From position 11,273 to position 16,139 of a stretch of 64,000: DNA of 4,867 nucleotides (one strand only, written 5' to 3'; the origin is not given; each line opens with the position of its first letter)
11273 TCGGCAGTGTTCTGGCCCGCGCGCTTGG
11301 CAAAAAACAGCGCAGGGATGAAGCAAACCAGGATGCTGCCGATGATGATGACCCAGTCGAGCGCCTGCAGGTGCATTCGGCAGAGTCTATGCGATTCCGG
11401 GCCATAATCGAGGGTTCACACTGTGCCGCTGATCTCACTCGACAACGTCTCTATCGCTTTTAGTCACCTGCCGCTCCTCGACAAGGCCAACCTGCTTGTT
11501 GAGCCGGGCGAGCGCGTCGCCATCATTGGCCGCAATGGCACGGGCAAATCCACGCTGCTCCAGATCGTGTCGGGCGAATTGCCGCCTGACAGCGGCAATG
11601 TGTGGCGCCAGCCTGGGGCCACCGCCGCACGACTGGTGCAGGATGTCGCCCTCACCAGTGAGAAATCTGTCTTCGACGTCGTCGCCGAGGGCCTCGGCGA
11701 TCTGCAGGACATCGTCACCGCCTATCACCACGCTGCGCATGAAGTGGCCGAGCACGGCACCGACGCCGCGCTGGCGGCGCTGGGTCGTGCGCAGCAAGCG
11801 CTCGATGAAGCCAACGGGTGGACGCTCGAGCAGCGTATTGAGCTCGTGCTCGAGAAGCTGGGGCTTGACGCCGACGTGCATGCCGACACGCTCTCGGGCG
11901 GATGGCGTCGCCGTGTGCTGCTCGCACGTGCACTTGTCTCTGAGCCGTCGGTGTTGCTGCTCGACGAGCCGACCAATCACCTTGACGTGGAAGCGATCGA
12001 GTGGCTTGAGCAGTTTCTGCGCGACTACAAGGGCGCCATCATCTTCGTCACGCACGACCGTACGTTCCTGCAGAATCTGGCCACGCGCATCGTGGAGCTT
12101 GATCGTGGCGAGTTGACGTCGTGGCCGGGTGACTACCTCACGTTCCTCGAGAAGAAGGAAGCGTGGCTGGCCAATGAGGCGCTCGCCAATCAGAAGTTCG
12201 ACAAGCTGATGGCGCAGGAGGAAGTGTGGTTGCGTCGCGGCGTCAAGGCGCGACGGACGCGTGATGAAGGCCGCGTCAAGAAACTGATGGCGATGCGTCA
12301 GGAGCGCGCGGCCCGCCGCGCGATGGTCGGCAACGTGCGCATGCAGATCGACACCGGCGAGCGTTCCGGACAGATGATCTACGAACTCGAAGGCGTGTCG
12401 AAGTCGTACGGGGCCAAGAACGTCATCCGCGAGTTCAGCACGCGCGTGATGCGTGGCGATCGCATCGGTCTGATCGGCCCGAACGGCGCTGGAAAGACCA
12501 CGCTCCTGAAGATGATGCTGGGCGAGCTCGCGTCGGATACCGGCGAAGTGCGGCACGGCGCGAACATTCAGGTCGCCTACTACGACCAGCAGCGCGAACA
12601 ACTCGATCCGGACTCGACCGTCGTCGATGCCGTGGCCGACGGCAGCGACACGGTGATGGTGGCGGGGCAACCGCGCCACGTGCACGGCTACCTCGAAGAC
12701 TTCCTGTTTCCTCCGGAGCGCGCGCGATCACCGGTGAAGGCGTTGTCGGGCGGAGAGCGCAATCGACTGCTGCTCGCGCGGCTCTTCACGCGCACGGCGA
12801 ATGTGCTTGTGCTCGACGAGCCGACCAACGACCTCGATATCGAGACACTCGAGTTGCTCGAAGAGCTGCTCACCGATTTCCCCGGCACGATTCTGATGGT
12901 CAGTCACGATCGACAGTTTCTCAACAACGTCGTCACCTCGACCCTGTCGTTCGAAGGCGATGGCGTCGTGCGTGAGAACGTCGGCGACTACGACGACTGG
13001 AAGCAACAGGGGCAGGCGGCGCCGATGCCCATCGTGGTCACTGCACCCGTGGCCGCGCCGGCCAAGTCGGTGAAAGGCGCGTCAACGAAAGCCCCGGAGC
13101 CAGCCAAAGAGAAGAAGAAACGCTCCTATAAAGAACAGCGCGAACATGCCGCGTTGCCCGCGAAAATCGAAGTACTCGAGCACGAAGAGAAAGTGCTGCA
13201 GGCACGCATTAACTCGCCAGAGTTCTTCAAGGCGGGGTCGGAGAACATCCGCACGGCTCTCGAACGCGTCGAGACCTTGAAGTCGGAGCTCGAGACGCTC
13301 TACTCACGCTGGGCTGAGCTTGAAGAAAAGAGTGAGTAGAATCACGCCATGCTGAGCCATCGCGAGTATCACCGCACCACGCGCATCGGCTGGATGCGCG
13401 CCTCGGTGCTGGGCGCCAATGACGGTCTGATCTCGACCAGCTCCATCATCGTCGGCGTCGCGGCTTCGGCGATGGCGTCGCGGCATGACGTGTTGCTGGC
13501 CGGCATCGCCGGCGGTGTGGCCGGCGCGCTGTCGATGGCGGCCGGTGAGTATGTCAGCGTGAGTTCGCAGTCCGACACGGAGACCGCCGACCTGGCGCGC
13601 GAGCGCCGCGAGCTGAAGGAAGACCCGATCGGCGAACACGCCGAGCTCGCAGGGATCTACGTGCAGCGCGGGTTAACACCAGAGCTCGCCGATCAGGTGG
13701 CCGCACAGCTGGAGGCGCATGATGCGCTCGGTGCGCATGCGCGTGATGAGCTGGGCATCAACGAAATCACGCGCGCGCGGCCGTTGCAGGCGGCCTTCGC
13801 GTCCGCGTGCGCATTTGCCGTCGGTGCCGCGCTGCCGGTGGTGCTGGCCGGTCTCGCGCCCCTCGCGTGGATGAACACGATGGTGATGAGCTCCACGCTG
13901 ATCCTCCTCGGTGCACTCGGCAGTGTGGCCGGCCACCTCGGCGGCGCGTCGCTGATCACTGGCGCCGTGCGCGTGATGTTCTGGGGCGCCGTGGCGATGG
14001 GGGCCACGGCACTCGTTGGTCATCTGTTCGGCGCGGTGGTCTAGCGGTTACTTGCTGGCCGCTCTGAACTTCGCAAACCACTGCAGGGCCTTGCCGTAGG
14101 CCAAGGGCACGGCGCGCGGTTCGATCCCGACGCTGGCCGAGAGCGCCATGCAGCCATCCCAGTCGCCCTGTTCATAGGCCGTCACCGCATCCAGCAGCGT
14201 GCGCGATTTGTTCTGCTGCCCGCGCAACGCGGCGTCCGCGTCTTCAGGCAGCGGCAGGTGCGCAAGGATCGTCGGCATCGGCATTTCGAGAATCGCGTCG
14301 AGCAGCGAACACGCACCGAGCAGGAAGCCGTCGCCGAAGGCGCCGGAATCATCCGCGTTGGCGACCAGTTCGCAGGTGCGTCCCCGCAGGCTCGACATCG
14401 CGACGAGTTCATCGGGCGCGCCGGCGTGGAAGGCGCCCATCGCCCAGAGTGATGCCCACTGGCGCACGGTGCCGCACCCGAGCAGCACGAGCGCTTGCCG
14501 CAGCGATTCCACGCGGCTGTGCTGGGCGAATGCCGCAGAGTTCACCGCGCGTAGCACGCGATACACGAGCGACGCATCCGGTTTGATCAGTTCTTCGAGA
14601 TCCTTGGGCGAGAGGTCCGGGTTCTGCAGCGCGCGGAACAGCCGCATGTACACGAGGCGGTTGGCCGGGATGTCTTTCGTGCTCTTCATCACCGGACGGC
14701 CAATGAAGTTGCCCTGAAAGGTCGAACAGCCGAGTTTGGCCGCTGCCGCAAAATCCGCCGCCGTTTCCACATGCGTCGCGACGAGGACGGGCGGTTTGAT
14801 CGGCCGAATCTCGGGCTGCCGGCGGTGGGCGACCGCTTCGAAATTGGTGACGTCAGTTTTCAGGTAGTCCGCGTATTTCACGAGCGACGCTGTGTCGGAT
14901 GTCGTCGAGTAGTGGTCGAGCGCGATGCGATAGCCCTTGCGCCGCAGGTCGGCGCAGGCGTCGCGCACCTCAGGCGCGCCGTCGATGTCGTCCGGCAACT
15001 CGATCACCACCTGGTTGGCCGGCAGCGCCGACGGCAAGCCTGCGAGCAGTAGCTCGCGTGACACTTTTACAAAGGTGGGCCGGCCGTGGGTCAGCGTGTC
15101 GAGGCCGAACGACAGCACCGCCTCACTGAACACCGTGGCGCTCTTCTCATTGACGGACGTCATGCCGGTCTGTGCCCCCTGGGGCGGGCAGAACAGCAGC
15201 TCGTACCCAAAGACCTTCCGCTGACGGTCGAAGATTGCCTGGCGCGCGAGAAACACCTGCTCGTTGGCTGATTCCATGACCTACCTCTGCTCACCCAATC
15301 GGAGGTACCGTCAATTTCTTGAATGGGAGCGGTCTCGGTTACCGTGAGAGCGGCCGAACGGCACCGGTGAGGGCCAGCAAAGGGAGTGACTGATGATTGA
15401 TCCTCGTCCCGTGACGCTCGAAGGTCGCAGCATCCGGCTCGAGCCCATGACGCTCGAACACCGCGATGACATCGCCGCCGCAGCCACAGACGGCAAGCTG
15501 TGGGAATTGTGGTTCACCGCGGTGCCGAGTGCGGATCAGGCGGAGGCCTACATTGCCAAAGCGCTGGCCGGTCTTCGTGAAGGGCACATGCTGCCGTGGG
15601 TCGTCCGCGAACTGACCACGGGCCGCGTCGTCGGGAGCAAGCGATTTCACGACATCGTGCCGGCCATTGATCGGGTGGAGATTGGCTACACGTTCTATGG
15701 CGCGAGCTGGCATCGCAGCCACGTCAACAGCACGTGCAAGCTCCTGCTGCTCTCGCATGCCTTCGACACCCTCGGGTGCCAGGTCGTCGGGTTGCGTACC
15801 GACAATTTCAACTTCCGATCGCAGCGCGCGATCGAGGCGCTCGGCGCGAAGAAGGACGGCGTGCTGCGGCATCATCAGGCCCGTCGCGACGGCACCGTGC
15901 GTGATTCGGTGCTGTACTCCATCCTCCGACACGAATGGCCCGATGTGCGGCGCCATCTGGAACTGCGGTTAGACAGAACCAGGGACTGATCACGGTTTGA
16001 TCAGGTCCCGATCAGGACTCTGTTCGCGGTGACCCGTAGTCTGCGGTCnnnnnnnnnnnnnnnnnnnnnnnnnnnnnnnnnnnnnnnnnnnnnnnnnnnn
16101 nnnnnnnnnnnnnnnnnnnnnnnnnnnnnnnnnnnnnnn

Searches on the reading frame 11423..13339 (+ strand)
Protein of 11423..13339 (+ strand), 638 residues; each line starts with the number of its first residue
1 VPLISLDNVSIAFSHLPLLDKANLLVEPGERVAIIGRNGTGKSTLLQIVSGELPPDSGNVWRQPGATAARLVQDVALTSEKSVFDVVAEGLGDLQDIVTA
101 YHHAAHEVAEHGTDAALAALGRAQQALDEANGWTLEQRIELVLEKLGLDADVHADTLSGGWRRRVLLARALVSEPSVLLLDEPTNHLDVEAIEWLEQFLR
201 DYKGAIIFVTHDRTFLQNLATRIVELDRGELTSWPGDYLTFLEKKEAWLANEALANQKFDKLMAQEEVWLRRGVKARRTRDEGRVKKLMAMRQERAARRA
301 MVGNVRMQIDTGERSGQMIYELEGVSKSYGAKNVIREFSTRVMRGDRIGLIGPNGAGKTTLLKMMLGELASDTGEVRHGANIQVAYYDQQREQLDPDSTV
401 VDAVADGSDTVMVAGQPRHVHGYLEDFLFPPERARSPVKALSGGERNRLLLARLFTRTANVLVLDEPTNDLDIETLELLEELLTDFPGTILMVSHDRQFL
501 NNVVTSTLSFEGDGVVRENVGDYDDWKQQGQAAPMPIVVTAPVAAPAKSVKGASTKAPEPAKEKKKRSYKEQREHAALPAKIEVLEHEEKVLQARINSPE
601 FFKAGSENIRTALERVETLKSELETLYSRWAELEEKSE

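Call 45: search_protein_families(library=pfam, max_evalue=0.00001, proteins=[window:11423-13339:+])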
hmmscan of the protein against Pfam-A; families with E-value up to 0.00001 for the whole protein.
window:11423-13339:+ (638 aa): 12 families
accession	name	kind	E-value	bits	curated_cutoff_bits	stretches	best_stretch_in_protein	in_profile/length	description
PF00005.33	ABC_tran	-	6.4e-53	179.5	25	2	19-185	1-137/137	ABC transporter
PF13304.12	AAA_21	-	6e-18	66.4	27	0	142-212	223-299/304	AAA domain, putative AbiEii toxin, Type IV TA system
PF16326.10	ABC_tran_CTD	-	2.4e-16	60.1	32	1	566-635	1-69/69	ABC transporter C-terminal domain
PF02463.25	SMC_N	-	1.3e-11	44.8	40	0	327-503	11-205/220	RecF/RecN/SMC N terminal domain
PF13401.12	AAA_22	-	5.5e-10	40.1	27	0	350-484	10-109/130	AAA domain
PF13191.12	AAA_16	-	1.1e-09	39.5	32.6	1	348-485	27-158/167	AAA ATPase domain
PF12848.13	ABC_tran_Xtn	-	2e-08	34.7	25.9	1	224-293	1-72/85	ABC transporter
PF01926.29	MMR_HSR1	-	2e-07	31.5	21.9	0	31-87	1-54/113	50S ribosome-binding GTPase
PF13555.12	AAA_29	-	2.1e-07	31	27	0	26-46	19-39/61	P-loop containing region of AAA domain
PF13476.12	AAA_23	-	2.4e-06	28.7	27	0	350-364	24-38/201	AAA domain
PF03193.22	RsgA_GTPase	-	6.6e-06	26.5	30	0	342-378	103-139/174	RsgA GTPase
PF00006.31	ATP-synt_ab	-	9.3e-06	25.9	29.5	0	342-369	11-38/213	ATP synthase alpha/beta family, nucleotide-binding domain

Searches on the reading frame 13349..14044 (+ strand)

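Call 45: search_protein_families(library=pfam, max_evalue=0.00001, proteins=[window:13349-14044:+])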
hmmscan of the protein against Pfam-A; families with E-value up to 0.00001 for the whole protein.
window:13349-14044:+ (231 aa): 1 family
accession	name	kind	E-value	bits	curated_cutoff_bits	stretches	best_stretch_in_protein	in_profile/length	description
PF01988.24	VIT1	-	2.7e-64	217.4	28.1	1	16-225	1-214/214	VIT family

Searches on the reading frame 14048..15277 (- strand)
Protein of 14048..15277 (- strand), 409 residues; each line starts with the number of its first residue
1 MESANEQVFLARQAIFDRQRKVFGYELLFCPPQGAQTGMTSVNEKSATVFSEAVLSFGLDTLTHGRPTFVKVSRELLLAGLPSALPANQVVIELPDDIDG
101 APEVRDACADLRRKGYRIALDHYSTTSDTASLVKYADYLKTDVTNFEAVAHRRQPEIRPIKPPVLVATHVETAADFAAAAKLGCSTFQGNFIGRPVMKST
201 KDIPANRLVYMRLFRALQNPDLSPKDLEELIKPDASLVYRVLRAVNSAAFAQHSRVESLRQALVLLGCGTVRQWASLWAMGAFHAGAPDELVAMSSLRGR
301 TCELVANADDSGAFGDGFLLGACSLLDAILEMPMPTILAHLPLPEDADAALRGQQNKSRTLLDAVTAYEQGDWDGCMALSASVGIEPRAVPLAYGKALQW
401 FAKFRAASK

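Call 45: search_protein_families(library=pfam, max_evalue=0.00001, proteins=[window:14048-15277:-])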
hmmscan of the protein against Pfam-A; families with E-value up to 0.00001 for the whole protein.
window:14048-15277:- (409 aa): 2 families
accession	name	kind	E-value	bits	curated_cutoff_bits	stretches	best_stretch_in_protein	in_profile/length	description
PF08668.18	HDOD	-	8.3e-17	61.8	22.9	1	206-297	4-95/196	HDOD domain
PF00563.25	EAL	-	2.2e-11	44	31.3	0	165-195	206-236/236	EAL domain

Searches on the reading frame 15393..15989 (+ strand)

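Call 45: search_protein_families(library=pfam, max_evalue=0.00001, proteins=[window:15393-15989:+])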
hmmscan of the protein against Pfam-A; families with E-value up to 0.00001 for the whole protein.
window:15393-15989:+ (198 aa): 1 family
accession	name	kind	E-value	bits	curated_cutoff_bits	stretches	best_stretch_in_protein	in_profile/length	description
PF13302.13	Acetyltransf_3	-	2.9e-19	70.6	25.4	1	14-153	2-138/138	Acetyltransferase (GNAT) domain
